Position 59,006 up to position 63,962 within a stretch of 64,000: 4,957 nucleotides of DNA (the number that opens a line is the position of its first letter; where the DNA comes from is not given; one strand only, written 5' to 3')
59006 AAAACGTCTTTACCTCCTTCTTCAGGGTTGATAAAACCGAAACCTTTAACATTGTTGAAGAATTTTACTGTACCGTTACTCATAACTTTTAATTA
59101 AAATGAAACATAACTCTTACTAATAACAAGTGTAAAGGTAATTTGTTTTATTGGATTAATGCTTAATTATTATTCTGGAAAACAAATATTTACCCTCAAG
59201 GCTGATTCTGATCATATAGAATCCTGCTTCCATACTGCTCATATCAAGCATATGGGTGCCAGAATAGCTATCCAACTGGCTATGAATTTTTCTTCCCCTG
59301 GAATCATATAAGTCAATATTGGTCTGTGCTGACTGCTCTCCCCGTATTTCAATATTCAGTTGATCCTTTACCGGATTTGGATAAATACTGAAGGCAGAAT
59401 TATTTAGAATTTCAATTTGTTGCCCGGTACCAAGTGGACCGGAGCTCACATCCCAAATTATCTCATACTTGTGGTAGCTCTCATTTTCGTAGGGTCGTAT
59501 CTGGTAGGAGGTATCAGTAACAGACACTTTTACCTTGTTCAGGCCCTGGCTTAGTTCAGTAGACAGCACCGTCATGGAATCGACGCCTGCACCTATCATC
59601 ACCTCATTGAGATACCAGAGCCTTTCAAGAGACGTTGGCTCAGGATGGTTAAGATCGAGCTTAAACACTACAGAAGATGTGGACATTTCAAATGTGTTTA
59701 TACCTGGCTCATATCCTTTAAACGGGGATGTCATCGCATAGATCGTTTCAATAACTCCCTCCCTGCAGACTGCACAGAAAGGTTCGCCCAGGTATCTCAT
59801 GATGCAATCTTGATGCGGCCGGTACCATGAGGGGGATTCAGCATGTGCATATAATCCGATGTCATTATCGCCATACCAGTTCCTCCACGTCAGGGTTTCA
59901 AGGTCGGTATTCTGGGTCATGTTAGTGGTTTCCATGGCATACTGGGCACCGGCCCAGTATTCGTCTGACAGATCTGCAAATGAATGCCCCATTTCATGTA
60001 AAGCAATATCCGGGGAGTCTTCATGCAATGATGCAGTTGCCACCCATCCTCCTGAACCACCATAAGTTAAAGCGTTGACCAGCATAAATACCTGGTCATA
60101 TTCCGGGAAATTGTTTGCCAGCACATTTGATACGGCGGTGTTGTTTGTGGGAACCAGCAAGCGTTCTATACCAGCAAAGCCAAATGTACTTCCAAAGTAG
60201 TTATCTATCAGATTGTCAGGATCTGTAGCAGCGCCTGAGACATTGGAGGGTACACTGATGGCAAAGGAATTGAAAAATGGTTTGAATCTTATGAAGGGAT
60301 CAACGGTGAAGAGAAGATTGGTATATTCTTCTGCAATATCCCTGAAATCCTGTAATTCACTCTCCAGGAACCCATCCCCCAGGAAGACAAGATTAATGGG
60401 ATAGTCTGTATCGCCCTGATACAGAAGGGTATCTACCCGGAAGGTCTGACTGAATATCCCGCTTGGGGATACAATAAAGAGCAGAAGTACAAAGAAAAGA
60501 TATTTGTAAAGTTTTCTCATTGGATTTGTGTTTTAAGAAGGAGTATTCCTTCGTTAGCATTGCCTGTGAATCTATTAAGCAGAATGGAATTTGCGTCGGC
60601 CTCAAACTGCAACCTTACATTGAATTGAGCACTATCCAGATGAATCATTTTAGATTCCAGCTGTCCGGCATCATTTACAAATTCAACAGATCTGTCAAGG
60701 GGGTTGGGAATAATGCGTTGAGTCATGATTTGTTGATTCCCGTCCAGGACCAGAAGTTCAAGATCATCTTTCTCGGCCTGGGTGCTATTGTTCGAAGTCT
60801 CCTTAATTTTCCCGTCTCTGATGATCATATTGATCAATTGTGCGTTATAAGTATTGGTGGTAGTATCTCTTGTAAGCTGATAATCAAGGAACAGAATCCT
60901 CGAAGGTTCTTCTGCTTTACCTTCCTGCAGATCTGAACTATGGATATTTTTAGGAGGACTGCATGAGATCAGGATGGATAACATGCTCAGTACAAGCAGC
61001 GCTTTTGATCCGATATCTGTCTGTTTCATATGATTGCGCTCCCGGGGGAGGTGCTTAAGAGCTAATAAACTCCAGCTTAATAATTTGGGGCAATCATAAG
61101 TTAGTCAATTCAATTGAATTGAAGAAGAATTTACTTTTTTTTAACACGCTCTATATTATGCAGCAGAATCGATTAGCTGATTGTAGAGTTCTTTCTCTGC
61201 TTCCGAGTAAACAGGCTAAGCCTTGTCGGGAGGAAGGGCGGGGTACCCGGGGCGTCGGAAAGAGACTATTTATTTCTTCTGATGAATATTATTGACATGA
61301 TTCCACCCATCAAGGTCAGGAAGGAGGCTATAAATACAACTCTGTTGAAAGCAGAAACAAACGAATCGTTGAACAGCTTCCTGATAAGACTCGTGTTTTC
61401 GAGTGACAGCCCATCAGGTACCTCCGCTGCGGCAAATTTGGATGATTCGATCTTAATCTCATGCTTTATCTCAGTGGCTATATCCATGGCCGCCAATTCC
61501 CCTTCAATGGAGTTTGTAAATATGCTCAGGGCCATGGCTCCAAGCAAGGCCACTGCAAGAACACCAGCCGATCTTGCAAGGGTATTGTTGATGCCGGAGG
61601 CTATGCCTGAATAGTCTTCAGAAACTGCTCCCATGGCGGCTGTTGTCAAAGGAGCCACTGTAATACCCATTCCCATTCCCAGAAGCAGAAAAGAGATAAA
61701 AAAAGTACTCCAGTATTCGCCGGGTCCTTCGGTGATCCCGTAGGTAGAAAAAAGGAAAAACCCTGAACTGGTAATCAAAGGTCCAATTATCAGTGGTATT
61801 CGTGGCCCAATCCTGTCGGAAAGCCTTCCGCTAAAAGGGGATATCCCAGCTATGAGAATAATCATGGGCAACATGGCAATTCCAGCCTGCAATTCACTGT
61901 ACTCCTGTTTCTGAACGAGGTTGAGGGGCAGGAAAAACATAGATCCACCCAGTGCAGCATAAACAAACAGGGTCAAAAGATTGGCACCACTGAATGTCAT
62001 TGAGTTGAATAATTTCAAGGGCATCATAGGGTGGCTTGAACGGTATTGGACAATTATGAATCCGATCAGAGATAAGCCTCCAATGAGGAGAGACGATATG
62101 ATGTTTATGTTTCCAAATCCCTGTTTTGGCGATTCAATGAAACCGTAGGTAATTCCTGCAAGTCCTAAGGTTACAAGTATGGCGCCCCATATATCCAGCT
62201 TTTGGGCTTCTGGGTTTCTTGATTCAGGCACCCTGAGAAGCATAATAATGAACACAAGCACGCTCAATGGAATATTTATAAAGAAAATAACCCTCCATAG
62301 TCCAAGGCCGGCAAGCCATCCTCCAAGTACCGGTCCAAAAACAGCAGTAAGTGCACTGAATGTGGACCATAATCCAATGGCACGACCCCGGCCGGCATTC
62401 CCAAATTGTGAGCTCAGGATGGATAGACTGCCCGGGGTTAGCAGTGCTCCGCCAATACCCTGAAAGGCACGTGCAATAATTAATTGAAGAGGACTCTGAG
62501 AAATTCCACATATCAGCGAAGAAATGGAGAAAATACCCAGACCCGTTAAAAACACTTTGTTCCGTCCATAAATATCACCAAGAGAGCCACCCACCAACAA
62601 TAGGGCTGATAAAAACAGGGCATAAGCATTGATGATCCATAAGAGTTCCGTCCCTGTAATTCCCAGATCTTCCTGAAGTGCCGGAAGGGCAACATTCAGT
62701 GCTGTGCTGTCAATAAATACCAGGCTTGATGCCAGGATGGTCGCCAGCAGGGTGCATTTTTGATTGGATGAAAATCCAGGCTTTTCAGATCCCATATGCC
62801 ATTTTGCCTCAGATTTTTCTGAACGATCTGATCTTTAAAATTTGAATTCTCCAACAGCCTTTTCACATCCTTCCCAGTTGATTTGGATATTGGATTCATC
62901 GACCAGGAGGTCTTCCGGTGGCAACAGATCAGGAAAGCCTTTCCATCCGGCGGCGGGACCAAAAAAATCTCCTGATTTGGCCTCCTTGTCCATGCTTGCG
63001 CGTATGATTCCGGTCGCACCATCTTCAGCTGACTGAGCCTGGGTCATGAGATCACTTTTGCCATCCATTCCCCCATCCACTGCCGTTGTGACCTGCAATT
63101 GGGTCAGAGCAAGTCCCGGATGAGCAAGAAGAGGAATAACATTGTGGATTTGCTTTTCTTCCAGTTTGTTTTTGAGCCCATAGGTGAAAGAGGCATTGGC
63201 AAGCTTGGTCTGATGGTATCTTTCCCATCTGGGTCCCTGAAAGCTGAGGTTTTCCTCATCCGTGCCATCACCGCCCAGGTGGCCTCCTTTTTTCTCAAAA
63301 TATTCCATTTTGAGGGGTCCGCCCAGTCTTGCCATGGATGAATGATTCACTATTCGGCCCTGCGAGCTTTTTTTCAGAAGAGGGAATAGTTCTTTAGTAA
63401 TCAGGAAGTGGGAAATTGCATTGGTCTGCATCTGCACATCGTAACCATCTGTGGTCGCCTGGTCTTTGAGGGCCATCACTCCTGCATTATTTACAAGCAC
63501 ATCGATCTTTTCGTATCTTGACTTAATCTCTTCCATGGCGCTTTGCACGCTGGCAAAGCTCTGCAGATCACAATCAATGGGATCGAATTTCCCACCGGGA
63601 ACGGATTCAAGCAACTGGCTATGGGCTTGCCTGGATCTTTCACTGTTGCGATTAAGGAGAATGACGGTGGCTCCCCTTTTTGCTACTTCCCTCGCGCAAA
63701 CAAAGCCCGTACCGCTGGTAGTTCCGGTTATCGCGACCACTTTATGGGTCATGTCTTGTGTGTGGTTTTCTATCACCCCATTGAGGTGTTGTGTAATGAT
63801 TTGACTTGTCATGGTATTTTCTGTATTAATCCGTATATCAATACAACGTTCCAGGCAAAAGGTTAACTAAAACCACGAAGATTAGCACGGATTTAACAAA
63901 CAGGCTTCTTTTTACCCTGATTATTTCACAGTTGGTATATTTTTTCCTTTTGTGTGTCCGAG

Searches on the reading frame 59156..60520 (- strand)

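Call 23: search_protein_families(library=pfam, proteins=[window:59156-60520:-], max_evalue=0.00001)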
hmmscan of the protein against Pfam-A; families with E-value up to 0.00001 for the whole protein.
window:59156-60520:- (454 aa): 2 families
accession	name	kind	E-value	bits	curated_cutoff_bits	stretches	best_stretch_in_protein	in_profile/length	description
PF09471.16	Peptidase_M64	-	1.2e-31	110.5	26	1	35-215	6-196/302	IgA Peptidase M64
PF18962.6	Por_Secre_tail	-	9.9e-15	55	27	1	379-452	1-75/75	Secretion system C-terminal sorting domain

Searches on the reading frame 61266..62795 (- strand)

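Call 23: search_protein_families(library=pfam, proteins=[window:61266-62795:-], max_evalue=0.00001)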
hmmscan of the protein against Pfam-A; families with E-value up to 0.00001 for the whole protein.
window:61266-62795:- (509 aa): 1 family
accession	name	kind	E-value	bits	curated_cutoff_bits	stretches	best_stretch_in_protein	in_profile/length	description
PF07690.21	MFS_1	-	1.9e-56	191.9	33.4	1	20-414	2-346/347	Major Facilitator Superfamily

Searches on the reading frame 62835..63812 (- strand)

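Call 23: search_protein_families(library=pfam, proteins=[window:62835-63812:-], max_evalue=0.00001)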
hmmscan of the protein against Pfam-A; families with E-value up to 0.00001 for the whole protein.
window:62835-63812:- (325 aa): 3 families
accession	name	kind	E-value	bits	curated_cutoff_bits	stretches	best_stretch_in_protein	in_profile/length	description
PF00106.31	adh_short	-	2e-33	115.9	26.6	1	24-162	1-139/195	short chain dehydrogenase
PF13561.12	adh_short_C2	-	2.1e-22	80.3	27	1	32-164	3-136/236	Enoyl-(Acyl carrier protein) reductase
PF08659.16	KR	-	1.6e-08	35.1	22.6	1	27-165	4-142/180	KR domain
